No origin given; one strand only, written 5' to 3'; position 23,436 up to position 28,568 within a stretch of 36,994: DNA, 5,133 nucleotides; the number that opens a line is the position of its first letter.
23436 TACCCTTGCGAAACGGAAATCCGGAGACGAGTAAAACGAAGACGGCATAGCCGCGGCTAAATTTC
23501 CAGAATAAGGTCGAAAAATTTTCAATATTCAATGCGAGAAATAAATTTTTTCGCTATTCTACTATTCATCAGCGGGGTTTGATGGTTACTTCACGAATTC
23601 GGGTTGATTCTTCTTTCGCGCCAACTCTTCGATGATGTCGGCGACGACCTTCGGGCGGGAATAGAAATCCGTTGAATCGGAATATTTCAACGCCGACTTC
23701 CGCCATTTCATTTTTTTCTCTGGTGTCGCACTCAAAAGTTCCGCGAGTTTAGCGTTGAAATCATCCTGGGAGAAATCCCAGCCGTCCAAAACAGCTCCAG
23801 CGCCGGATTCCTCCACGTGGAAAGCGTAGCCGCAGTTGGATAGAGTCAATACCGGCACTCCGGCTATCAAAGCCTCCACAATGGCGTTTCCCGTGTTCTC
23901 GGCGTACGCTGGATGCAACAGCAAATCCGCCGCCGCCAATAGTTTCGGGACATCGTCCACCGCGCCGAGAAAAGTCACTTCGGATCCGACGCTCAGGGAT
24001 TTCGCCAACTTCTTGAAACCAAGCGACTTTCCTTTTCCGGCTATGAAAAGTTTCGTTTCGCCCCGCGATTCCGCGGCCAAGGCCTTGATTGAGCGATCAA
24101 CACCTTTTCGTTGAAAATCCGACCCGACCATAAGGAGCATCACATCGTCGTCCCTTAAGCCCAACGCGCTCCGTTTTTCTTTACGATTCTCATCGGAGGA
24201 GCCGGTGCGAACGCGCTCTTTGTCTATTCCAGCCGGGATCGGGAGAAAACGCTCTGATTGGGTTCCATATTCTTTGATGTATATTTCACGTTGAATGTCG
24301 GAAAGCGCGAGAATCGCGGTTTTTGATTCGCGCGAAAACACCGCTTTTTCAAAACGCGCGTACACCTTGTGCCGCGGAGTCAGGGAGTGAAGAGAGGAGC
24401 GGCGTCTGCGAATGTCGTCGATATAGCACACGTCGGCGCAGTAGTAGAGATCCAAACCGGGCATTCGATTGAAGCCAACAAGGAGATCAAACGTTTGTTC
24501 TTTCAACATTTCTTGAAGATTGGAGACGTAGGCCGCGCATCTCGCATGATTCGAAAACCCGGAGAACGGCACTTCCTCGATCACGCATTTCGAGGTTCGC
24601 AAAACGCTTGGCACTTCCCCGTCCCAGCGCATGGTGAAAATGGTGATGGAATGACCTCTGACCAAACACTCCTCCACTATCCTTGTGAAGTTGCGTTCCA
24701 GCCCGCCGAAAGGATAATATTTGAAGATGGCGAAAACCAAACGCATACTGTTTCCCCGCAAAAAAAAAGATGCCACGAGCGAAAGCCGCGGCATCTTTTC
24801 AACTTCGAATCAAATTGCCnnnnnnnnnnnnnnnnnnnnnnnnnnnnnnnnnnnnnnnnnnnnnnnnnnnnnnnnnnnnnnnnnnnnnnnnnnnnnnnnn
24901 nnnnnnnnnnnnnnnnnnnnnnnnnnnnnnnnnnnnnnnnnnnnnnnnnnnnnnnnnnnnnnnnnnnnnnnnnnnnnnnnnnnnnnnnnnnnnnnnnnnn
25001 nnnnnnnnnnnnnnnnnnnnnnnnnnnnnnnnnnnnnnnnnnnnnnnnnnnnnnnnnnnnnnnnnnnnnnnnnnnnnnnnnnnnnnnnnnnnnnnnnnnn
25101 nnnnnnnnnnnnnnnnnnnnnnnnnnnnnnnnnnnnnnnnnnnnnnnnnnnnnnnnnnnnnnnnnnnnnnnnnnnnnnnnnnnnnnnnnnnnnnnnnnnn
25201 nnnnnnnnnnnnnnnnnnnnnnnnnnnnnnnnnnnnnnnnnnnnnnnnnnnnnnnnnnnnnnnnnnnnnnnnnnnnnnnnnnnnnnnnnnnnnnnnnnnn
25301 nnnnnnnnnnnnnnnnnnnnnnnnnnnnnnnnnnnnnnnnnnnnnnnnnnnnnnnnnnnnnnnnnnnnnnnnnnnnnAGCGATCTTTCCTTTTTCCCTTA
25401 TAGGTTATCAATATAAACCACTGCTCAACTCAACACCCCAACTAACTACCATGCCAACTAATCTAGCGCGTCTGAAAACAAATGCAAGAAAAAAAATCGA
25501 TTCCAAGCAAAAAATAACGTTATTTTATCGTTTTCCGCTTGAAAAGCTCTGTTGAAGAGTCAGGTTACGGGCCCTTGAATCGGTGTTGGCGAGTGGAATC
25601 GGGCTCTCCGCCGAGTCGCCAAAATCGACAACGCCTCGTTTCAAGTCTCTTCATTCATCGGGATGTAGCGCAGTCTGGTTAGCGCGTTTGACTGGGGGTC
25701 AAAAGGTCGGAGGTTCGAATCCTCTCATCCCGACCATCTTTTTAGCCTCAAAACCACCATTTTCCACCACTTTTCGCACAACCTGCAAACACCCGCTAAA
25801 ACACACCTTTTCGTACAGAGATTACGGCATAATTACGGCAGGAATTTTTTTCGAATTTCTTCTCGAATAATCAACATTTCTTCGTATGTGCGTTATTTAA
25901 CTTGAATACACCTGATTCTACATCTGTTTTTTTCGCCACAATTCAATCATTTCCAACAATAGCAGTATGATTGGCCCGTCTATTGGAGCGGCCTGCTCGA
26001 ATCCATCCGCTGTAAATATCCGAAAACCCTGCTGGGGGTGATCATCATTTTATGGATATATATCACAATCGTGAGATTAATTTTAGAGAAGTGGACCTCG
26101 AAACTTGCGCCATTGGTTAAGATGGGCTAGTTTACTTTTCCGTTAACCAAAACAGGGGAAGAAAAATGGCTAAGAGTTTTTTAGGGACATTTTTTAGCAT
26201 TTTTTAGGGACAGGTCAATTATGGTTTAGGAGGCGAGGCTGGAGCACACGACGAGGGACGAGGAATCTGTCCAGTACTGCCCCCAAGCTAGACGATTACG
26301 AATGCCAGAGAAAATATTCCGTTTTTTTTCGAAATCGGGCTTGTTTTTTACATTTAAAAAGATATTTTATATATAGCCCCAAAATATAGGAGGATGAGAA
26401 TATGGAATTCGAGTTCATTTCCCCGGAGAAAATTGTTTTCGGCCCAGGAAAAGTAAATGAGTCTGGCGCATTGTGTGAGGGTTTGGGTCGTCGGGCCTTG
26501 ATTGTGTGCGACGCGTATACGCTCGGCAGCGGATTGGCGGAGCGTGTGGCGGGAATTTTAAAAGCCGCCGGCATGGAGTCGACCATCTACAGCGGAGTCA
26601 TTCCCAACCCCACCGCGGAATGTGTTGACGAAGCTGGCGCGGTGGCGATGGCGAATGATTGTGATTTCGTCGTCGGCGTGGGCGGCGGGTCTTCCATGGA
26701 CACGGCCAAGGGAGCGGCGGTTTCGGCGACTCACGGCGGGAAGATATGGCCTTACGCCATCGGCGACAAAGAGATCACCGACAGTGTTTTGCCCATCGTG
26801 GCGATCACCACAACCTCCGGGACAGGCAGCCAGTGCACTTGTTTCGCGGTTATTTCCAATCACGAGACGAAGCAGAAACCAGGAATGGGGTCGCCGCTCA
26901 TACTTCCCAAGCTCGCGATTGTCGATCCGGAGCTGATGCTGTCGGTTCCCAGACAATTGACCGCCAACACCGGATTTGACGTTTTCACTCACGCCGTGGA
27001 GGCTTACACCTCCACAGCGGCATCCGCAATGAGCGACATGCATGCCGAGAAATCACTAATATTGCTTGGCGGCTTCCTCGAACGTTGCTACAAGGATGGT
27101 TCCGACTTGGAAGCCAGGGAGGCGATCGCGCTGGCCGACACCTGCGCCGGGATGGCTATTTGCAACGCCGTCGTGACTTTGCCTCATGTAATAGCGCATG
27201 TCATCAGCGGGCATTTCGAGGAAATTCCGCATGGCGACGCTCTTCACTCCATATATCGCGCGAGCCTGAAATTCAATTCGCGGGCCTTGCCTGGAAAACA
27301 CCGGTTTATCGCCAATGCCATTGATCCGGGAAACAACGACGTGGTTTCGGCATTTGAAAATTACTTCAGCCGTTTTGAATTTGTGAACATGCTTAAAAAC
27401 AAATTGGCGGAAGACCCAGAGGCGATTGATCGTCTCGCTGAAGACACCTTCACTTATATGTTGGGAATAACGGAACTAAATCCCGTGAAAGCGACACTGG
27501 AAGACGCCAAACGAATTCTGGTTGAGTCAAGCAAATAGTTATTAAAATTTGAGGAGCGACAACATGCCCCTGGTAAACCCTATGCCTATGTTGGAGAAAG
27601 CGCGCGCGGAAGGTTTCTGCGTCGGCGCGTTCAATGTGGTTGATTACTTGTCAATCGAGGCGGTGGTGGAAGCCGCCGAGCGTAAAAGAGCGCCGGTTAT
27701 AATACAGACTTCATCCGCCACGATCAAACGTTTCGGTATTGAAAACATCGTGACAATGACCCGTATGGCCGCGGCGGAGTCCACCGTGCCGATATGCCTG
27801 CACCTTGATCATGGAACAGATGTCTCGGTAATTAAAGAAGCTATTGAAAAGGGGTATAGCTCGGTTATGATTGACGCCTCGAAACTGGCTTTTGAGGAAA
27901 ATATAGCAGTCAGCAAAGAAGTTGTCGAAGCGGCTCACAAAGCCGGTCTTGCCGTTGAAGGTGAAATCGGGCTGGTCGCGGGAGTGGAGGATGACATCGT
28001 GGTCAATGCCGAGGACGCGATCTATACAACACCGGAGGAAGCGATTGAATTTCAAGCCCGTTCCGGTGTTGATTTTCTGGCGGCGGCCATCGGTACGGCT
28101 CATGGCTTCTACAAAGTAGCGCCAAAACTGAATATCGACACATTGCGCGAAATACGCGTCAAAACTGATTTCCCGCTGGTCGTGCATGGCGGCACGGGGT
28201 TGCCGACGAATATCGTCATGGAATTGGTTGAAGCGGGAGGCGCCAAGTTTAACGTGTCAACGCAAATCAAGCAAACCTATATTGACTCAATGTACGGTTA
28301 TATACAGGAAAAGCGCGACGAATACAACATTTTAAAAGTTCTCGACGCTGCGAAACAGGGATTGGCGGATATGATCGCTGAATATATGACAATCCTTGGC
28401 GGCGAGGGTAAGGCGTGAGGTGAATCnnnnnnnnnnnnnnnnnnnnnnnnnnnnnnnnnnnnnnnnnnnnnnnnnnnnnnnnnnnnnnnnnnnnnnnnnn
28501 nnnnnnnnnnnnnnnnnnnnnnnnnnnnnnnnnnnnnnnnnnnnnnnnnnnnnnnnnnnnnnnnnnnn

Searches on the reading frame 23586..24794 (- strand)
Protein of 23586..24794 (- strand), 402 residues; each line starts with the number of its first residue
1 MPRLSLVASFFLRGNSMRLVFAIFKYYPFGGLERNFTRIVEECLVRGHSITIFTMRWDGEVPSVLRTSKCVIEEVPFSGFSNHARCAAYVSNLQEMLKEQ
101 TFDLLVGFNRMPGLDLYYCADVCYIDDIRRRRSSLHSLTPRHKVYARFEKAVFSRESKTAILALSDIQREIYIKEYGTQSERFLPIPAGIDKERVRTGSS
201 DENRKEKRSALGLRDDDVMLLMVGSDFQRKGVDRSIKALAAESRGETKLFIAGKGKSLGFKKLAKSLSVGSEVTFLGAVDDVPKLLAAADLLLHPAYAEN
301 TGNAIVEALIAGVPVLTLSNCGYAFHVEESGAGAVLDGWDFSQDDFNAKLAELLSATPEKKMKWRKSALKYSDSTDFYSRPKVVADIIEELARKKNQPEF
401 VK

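Call 30: search_protein_families(library=pfam, proteins=[window:23586-24794:-])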
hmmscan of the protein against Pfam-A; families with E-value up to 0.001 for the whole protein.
window:23586-24794:- (402 aa): 5 families
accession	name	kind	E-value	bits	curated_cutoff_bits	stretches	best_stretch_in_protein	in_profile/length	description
PF00534.26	Glycos_transf_1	-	6.6e-28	97.8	26.4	1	204-368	2-169/172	Glycosyl transferases group 1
PF13692.12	Glyco_trans_1_4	-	2.4e-19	70.4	27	1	220-355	4-141/142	Glycosyl transferases group 1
PF13439.12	Glyco_transf_4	-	9.7e-10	39.2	28.5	1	29-194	1-170/170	Glycosyltransferase Family 4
PF20706.3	GT4-conflict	-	1.5e-06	27.9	26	1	200-330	182-323/385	Family 4 Glycosyltransferase in conflict systems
PF13579.12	Glyco_trans_4_4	-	0.00012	22.9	29.7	1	30-189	1-158/158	Glycosyl transferase 4-like domain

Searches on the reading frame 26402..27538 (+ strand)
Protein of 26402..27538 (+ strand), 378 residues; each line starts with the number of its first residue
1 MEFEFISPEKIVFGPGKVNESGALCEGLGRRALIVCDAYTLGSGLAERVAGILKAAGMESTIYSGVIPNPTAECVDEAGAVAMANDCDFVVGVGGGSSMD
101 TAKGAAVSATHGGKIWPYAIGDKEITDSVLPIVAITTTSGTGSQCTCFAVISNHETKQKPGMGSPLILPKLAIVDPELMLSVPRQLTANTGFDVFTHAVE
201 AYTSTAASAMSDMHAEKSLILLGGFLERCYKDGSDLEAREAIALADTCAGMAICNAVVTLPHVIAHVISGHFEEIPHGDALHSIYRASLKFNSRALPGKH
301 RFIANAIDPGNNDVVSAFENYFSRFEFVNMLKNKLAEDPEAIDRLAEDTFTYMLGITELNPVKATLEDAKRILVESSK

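Call 9: search_protein_families(library=pfam, proteins=[window:26402-27538:+])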
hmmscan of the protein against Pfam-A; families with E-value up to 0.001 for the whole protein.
window:26402-27538:+ (378 aa): 3 families
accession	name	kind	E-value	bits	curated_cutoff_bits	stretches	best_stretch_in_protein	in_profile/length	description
PF00465.25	Fe-ADH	-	5.3e-52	176.2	31.3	1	8-176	1-168/168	Iron-containing alcohol dehydrogenase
PF25137.1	ADH_Fe_C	-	7.4e-30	104.5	27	1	187-374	1-191/194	Fe-containing alcohol dehydrogenase family, C-terminal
PF13685.12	Fe-ADH_2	-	3.4e-10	40.5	28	1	12-108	1-96/149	Iron-containing alcohol dehydrogenase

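Call 31: search_protein_families(library=ncbifam, proteins=[window:26402-27538:+], max_evalue=0.00001)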
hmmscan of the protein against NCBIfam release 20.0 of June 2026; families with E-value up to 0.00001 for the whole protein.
window:26402-27538:+ (378 aa): 17 families
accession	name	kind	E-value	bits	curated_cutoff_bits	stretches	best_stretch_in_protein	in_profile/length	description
NF053866.1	CholDhdGbsBBac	equivalog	5.8e-69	232.6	550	1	5-308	12-317/392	choline dehydrogenase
NF041833.1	Fe_ADH_ErcA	equivalog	1.2e-68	232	550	1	5-314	6-313/382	alcohol dehydrogenase-like regulatory protein ErcA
TIGR02638.1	lactal_redase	equivalog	4.4e-60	203.5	523.15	1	4-313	3-313/379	lactaldehyde reductase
NF010378.0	PRK13805.1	equivalog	6.9e-59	199.5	951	1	8-302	462-766/872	bifunctional acetaldehyde-CoA/alcohol dehydrogenase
NF058672.1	4HyButDHCUPNE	equivalog_domain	2.3e-56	191.6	500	1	10-376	9-377/378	4-hydroxybutyrate dehydrogenase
NF007363.0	PRK09860.1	equivalog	3.4e-56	191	581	1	27-308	28-308/383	L-threonine dehydrogenase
NF007911.0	PRK10624.1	equivalog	2e-55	188.3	537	1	13-317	13-315/382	lactaldehyde reductase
NF050025.1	SulfAcetaldRedSarD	equivalog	2.1e-54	184.9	700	1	1-310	1-309/385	sulfoacetaldehyde reductase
TIGR03405.1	Phn_Fe-ADH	equivalog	1e-42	146.2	423.7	1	5-297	1-293/355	iron-containing alcohol dehydrogenase PsrA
NF011998.0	PRK15454.1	equivalog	8.6e-40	136.7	556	1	6-307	25-325/395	ethanolamine utilization ethanol dehydrogenase EutG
TIGR04266.1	NDMA_methanol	equivalog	7.8e-33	113.9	625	1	19-274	27-286/420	NDMA-dependent methanol dehydrogenase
NF011717.0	PRK15138.1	equivalog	2.2e-27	96.1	645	1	2-258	3-260/387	alcohol dehydrogenase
NF006941.0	PRK09423.1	subfamily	2.3e-15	56.3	336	1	3-255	3-213/367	glycerol dehydrogenase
NF041822.1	daptide_DH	equivalog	6.2e-15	54.9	300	1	31-244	2-221/363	daptide-type RiPP biosynthesis dehydogenase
NF053832.1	GlycoaldRedHalo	equivalog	3.2e-10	39.7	550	1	3-106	3-104/363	glycolaldehyde reductase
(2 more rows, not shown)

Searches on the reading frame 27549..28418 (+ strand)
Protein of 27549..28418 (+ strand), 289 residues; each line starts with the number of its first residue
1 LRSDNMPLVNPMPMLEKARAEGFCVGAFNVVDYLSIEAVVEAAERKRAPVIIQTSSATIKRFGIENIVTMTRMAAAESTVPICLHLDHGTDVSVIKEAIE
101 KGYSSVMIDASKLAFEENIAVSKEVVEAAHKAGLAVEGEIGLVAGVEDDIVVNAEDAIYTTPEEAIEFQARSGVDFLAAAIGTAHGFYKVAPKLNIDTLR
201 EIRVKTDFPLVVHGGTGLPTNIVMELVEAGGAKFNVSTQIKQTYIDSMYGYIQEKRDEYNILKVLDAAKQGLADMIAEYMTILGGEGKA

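Call 9: search_protein_families(library=pfam, proteins=[window:27549-28418:+])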
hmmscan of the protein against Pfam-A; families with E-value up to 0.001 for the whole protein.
window:27549-28418:+ (289 aa): 1 family
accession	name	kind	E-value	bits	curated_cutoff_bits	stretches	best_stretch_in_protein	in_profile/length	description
PF01116.26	F_bP_aldolase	-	6e-90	302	25.5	1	13-288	5-277/277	Fructose-bisphosphate aldolase class-II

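Call 31: search_protein_families(library=ncbifam, proteins=[window:27549-28418:+], max_evalue=0.00001)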
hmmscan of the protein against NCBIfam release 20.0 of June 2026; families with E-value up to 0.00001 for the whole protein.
window:27549-28418:+ (289 aa): 20 families
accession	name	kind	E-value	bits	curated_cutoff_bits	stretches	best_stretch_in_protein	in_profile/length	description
NF009497.0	PRK12857.1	equivalog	4.5e-88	295.2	423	1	6-289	1-284/284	class II fructose-1,6-bisphosphate aldolase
TIGR01859.1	fruc_bis_ald_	equivalog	3.6e-86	289.4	343.05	1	8-289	1-282/282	class II fructose-1,6-bisphosphate aldolase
NF006626.0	PRK09195.1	subfamily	1.6e-83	280.1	384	1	6-289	1-284/284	tagatose-bisphosphate aldolase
NF009374.0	PRK12737.1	subfamily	1.4e-82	276.9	383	1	8-288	3-283/284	tagatose-bisphosphate aldolase subunit GatY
TIGR00167.1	cbbA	subfamily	1e-78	264.7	215.6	1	8-288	3-289/290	ketose-bisphosphate aldolase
TIGR01858.1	tag_bisphos_ald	equivalog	2.6e-77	259.7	443.55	1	13-289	6-282/282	tagatose bisphosphate family class II aldolase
NF006042.0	PRK08185.1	subfamily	1.3e-70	238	405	1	8-288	2-283/287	hypothetical protein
NF005943.0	PRK07998.1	equivalog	4.9e-68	229.7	364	1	6-283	1-275/283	class II aldolase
NF005284.0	PRK06801.1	equivalog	1.1e-66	225.1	406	1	6-288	1-285/286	ketose 1,6-bisphosphate aldolase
NF004493.0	PRK05835.1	equivalog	2.5e-65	220.7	558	1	10-231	4-228/307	class II fructose-bisphosphate aldolase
NF006376.0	PRK08610.1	equivalog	3.3e-63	214.1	527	1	6-285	1-281/286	class II fructose-bisphosphate aldolase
NF005288.0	PRK06806.1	equivalog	6.6e-59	199.4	396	1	6-288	1-280/281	class II fructose-bisphosphate aldolase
NF005823.0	PRK07709.1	equivalog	9.9e-59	199.4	545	1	6-289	1-285/285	class II fructose-bisphosphate aldolase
NF005481.0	PRK07084.1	equivalog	2.7e-56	191.1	511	1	5-232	9-245/324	class II fructose-bisphosphate aldolase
NF009375.0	PRK12738.1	equivalog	8e-56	189.3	542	1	13-257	8-252/286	tagatose-bisphosphate aldolase subunit KbaY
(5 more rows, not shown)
